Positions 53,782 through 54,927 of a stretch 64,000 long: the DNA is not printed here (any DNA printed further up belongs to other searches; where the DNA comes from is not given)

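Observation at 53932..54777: DapF homologue in which both catalytic cysteines read as serine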

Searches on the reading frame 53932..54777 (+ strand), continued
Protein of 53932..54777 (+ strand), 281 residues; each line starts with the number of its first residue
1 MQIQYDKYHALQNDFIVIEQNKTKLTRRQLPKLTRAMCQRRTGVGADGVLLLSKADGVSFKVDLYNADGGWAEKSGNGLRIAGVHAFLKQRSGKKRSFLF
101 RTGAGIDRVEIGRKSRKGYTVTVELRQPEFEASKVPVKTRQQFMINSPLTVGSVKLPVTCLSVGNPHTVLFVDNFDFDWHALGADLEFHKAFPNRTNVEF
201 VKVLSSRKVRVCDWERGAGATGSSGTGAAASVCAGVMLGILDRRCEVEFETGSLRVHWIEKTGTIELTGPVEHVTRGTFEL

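Call 21: search_solved_structures(query=window:53932-54777:+, max_evalue=0.00001, show_alignments=2)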
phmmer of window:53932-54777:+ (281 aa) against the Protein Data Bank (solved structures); distinct sequences matched with E-value up to 0.00001: 17.
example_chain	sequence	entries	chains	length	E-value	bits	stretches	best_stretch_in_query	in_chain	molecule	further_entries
9mro_A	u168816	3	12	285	1.2e-49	172.6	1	1-277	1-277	Diaminopimelate epimerase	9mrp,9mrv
3ejx_A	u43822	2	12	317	2.4e-47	165.1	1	4-278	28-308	Diaminopimelate epimerase, chloroplastic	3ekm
2otn_A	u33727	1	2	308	5.2e-41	144.2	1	2-280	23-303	Diaminopimelate epimerase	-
8qzy_A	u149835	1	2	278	6.2e-39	137.5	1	2-278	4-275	Diaminopimelate epimerase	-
5ha4_A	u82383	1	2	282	2.1e-36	129.2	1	2-280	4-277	Diaminopimelate epimerase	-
2q9j_A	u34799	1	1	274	1.9e-33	119.5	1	4-278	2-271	Diaminopimelate epimerase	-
2q9h_A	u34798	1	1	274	1.9e-33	119.5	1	4-278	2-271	Diaminopimelate epimerase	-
4ik0_A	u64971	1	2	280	2.3e-33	119.2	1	4-279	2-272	Diaminopimelate epimerase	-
6d13_A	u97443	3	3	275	2.6e-33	119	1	3-278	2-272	Diaminopimelate epimerase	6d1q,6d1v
5ygu_A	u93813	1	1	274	3.7e-33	118.5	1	4-278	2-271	Diaminopimelate epimerase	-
4ijz_A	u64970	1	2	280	4e-33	118.4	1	4-278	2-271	Diaminopimelate epimerase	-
1gqz_A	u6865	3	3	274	9.5e-33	117.2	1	4-278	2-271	DIAMINOPIMELATE EPIMERASE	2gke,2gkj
6vck_A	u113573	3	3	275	1e-32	117.1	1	3-279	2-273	Diaminopimelate epimerase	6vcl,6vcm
1bwz_A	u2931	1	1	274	1.2e-32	116.9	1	4-278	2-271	PROTEIN (DIAMINOPIMELATE EPIMERASE)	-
5h2g_A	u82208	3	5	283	4.8e-23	85.3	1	3-277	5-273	Diaminopimelate epimerase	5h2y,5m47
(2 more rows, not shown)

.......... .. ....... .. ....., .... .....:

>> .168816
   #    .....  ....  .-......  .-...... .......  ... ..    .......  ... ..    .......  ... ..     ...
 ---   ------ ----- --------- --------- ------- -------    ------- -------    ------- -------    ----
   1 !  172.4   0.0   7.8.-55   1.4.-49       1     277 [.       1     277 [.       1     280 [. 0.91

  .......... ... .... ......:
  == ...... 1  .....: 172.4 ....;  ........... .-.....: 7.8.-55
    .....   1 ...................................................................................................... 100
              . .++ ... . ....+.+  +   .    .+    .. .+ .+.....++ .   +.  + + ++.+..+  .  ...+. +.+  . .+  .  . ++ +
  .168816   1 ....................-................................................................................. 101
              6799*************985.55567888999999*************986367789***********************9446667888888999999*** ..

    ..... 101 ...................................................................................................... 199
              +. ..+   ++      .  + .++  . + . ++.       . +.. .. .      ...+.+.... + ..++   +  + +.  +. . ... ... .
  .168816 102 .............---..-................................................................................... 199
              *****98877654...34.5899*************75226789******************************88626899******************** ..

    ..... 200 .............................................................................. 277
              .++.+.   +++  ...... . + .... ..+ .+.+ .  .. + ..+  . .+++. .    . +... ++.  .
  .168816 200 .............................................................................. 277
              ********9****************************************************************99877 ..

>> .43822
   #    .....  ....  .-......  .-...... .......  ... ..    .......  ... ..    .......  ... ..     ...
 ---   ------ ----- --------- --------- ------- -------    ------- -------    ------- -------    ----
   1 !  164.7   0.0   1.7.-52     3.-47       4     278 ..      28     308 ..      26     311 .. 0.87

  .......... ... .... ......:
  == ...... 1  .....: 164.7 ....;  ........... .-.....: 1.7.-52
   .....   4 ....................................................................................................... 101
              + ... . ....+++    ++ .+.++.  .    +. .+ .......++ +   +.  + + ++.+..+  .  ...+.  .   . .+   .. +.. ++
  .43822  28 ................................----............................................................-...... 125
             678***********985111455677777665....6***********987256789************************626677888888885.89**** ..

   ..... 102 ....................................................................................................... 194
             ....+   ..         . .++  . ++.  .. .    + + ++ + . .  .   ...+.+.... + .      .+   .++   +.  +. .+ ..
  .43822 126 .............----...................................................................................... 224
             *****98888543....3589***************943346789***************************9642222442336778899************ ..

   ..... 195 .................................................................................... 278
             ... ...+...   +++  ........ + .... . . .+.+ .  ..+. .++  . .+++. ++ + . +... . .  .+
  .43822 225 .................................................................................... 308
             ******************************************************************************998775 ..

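Call 22: find_encoding_contigs(protein=P0163, flank=10000, max_places=4)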
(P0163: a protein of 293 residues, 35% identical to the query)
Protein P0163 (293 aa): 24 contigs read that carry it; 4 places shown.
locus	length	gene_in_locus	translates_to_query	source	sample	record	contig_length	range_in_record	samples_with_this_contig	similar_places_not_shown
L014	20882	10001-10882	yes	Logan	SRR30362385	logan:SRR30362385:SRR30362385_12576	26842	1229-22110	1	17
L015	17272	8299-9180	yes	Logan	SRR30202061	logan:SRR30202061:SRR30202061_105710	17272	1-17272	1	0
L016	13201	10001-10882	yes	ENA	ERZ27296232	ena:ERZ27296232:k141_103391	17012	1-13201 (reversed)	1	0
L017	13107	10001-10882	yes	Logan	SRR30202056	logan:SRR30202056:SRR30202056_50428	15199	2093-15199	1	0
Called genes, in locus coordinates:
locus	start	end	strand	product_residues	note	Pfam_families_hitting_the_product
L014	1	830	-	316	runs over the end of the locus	PF08331:QueG_DUF1730, PF13187:Fer4_9 (faint), PF13237:Fer4_10 (faint), PF25160:LdpA_Fe-S-bd (faint), PF00037:Fer4 (faint), PF13484:Fer4_16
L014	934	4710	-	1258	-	PF13620:CarboxypepD_reg, PF13715:CarbopepD_reg_2 (weak), PF25183:OMP_b-brl_4, PF00593:TonB_dep_Rec_b-barrel (weak)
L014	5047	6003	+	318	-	PF00753:Lactamase_B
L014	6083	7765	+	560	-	-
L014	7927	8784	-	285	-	PF02915:Rubrerythrin (weak)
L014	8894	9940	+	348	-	PF00930:DPPIV_N (faint), PF26549:Tricorn_N (weak), PF07676:PD40 (weak), PF26549:Tricorn_N, PF26550:Tricorn_2nd, PF07676:PD40, PF26549:Tricorn_N, PF07676:PD40, +3 more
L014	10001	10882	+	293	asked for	PF01678:DAP_epimerase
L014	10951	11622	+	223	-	PF01471:PG_binding_1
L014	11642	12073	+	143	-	PF13474:SnoaL_3, PF14534:DUF4440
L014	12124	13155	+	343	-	PF01075:Glyco_transf_9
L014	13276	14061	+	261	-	PF11306:DUF3108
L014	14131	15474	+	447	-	PF16258:DUF4912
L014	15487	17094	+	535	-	PF03065:Glyco_hydro_57, PF09210:BE_C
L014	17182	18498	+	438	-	PF07994:NAD_binding_5, PF01658:Inos-1-P_synth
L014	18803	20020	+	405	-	PF13191:AAA_16 (faint), PF07724:AAA_2, PF00004:AAA (weak), PF07728:AAA_5 (weak), PF10431:ClpB_D2-small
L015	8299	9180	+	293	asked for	PF01678:DAP_epimerase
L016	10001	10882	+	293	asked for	PF01678:DAP_epimerase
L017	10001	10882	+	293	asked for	PF01678:DAP_epimerase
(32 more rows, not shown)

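Call 23: find_encoding_contigs(protein=P0146, flank=10000, max_places=3)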
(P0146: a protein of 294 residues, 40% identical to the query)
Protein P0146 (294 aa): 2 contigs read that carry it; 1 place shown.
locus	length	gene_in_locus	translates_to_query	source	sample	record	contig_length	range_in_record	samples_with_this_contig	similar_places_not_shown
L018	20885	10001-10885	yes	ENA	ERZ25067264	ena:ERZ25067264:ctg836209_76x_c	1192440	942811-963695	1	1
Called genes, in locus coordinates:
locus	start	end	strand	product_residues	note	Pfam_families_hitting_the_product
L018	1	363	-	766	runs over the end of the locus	PF03739:LptF_LptG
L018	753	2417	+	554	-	PF10079:Rossmann-like_BshC, PF24850:CC_BshC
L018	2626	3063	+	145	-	PF01894:YjbQ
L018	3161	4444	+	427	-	PF04055:Radical_SAM, PF06969:HemN_C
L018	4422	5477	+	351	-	PF01212:Beta_elim_lyase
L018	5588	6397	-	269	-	PF00515:TPR_1 (faint), PF07719:TPR_2 (faint), PF13428:TPR_14 (faint), PF13371:TPR_9 (faint), PF13414:TPR_11 (weak), PF14559:TPR_19 (faint), PF13432:TPR_16, PF13414:TPR_11 (weak), +2 more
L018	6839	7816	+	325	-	PF03308:MeaB, PF13191:AAA_16 (faint), PF02492:cobW (faint)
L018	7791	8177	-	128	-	-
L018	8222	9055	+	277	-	PF00753:Lactamase_B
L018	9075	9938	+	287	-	PF01048:PNP_UDP_1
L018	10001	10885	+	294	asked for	PF01678:DAP_epimerase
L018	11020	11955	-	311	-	PF13263:PHP_C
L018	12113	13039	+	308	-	PF02016:Peptidase_S66, PF17676:Peptidase_S66C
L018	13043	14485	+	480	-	PF01225:Mur_ligase, PF08245:Mur_ligase_M, PF02875:Mur_ligase_C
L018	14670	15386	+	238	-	PF01553:Acyltransferase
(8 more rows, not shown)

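Call 29: find_encoding_contigs(protein=P0129, flank=7000, max_places=1)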
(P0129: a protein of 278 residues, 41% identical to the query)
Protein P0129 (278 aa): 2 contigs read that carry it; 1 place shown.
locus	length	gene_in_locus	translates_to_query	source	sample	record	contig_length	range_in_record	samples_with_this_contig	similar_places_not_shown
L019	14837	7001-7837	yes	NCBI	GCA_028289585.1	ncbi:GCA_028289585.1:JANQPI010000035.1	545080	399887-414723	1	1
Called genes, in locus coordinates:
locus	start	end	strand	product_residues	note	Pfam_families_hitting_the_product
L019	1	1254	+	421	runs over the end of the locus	PF12704:MacB_PCD, PF02687:FtsX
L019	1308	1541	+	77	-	PF01084:Ribosomal_S18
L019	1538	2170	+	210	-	-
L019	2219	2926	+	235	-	PF11736:DUF3299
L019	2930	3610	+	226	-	PF11736:DUF3299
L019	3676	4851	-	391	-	PF04055:Radical_SAM (weak)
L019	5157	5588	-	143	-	-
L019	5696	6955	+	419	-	PF00155:Aminotran_1_2, PF12897:Asp_aminotransf (weak)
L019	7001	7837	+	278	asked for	PF01678:DAP_epimerase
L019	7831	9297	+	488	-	PF04715:, PF00425:Chorismate_bind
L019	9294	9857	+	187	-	PF00117:GATase, PF07722:Peptidase_C26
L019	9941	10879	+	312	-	PF02885:Glycos_trans_3N, PF00591:Glycos_transf_3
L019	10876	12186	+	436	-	PF07690:MFS_1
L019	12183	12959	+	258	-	PF00218:IGPS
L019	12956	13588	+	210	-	PF00697:PRAI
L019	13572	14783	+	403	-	PF00291:PALP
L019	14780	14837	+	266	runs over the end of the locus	PF00290:Trp_syntA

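Call 30: find_encoding_contigs(protein=P0238, flank=7000, max_places=1)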
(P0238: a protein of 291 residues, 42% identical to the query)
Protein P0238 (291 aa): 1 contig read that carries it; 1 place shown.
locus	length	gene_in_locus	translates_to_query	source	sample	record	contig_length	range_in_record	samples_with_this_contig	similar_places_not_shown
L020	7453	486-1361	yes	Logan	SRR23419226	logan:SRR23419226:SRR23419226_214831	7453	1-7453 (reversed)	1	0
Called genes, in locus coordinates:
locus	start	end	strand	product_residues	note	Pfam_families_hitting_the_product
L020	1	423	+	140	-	?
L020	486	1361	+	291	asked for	PF01678:DAP_epimerase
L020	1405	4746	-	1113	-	PF20706:GT4-conflict, PF00534:Glycos_transf_1, PF13692:Glyco_trans_1_4, PF00535:Glycos_transf_2, PF13641:Glyco_tranf_2_3, PF13632:Glyco_trans_2_3, PF13439:Glyco_transf_4, PF13579:Glyco_trans_4_4, +6 more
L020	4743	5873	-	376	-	PF13489:Methyltransf_23, PF07021:MetW, PF08241:Methyltransf_11, PF13649:Methyltransf_25 (weak)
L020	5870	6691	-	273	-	PF00005:ABC_tran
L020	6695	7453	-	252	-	?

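Call 31: find_encoding_contigs(protein=P0198, flank=7000, max_places=1)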
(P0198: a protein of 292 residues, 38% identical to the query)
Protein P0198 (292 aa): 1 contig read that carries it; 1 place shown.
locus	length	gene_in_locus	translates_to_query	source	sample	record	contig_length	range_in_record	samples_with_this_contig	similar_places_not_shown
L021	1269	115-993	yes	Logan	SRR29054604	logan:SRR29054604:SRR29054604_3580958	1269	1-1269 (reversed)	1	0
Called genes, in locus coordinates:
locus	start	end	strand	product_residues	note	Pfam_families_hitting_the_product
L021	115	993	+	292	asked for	PF01678:DAP_epimerase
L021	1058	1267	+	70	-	?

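Call 36: list_cluster_members(proteins=[P0128, P0131, P0132, P0134, P0135, P0137, P0141, P0139, P0145, P0158])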
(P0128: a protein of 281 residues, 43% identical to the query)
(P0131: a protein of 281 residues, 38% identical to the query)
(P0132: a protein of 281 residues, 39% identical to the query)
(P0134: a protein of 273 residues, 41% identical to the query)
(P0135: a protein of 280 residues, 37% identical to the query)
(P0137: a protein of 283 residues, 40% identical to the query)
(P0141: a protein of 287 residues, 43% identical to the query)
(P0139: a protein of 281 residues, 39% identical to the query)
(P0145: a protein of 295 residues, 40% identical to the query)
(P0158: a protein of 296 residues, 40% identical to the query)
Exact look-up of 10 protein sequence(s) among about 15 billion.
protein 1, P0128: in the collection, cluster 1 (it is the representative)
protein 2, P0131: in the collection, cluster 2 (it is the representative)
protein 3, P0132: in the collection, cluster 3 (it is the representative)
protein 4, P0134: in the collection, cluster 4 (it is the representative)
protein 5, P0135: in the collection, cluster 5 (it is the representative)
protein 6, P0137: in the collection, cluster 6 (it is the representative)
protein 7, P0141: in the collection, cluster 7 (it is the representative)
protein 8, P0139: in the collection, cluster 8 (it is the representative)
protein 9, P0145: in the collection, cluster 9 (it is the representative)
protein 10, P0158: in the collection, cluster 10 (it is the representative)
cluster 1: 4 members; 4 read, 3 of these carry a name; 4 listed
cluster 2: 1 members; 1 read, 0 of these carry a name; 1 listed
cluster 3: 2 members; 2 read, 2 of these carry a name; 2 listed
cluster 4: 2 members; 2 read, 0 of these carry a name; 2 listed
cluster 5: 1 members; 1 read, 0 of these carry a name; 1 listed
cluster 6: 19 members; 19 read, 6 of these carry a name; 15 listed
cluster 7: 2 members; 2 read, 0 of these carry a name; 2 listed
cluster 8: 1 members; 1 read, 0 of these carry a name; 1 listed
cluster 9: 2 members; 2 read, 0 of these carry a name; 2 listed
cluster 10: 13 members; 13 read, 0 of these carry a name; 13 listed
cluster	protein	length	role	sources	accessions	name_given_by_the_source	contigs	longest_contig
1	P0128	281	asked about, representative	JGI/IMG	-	diaminopimelate epimerase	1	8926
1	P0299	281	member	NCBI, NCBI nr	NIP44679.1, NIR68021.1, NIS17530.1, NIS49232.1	MAG: diaminopimelate epimerase [candidate division Zixibacteria bacterium] | diaminopimelate epimerase [candidate division Zixibacteria bacterium]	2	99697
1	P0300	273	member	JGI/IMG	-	diaminopimelate epimerase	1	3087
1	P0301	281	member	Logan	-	-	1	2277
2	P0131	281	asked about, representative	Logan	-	-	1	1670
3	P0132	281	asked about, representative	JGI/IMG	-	diaminopimelate epimerase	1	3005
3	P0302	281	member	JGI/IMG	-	diaminopimelate epimerase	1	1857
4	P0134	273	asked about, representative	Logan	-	-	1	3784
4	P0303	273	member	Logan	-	-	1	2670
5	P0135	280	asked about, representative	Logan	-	-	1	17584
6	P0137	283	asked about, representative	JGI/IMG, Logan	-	diaminopimelate epimerase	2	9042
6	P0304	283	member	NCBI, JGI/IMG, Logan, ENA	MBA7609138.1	Diaminopimelate epimerase [subsurface metagenome]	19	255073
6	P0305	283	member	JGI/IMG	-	diaminopimelate epimerase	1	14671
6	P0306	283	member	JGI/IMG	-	diaminopimelate epimerase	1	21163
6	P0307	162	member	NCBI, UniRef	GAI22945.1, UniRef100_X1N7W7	unnamed protein product [marine sediment metagenome] | Diaminopimelate epimerase n=1 Tax=marine sediment metagenome TaxID=412755 ...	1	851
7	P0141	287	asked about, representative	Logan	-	-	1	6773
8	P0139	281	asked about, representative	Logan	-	-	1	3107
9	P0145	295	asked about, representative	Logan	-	-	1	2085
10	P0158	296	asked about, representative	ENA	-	-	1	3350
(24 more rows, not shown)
